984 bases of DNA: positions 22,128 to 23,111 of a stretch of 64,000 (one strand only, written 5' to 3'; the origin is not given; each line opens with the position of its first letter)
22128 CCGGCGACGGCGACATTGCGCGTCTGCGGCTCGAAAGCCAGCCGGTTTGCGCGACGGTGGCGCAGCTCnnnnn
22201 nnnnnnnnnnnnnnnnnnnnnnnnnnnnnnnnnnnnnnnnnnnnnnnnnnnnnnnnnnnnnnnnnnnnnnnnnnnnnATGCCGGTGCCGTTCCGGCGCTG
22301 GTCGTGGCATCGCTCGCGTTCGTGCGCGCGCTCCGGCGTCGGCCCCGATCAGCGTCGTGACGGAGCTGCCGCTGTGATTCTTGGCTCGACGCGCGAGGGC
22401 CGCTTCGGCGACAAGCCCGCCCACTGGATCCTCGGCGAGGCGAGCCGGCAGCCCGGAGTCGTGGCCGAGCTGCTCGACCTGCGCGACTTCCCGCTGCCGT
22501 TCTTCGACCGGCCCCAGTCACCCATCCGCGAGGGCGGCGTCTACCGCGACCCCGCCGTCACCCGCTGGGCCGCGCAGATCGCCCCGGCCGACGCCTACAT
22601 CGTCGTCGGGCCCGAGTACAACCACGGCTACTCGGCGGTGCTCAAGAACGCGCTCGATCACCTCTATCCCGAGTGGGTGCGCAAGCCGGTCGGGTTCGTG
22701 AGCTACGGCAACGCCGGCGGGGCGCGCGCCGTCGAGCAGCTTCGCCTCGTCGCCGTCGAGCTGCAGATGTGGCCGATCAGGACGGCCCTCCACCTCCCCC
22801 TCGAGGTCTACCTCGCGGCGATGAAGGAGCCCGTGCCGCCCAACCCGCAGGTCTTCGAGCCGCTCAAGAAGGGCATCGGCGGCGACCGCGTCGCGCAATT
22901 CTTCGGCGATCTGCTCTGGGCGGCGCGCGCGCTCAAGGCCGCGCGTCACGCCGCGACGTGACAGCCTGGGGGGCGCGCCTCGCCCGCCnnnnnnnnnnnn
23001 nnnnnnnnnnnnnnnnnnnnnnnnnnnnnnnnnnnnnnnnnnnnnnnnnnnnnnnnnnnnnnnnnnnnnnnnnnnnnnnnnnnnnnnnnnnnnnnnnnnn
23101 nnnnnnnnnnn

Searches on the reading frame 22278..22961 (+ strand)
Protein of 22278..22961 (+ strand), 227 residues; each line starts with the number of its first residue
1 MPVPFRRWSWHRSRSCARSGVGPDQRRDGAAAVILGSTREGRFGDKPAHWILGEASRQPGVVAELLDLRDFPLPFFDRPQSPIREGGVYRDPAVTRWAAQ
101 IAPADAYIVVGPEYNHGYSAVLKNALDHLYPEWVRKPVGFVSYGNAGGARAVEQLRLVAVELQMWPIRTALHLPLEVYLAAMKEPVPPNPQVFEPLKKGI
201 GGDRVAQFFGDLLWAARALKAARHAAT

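Call 6: search_protein_families(library=pfam, proteins=[window:22278-22961:+], max_evalue=0.1)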
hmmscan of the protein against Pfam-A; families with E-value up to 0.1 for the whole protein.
window:22278-22961:+ (227 aa): 2 families
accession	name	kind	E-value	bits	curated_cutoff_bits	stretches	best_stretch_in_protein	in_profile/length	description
PF03358.20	FMN_red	-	3.6e-37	127.7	24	1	32-170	4-144/152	NADPH-dependent FMN reductase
PF02525.22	Flavodoxin_2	-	0.00012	22.3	27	1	55-129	28-103/198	Flavodoxin-like fold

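Call 7: search_protein_families(library=ncbifam, proteins=[window:22278-22961:+], max_evalue=0.1)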
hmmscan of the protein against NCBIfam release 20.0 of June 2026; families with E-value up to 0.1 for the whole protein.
window:22278-22961:+ (227 aa): 5 families
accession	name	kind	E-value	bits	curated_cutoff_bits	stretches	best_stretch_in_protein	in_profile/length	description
TIGR03567.1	FMN_reduc_SsuE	equivalog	0.00054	19.9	164.05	1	88-130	50-92/171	NADPH-dependent FMN reductase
NF007859.0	PRK10569.1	equivalog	0.002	17.9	225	1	90-134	53-96/191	NADPH-dependent FMN reductase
NF005474.0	PRK07074.1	equivalog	0.0029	17.3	361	1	148-206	153-211/259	SDR family oxidoreductase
TIGR03566.1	FMN_reduc_MsuE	equivalog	0.0031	17.3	212.5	1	91-178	56-140/174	FMN reductase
TIGR04037.1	LLM_duo_CE1759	subfamily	0.0053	16.4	175.9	1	92-136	61-105/199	CE1759 family FMN reductase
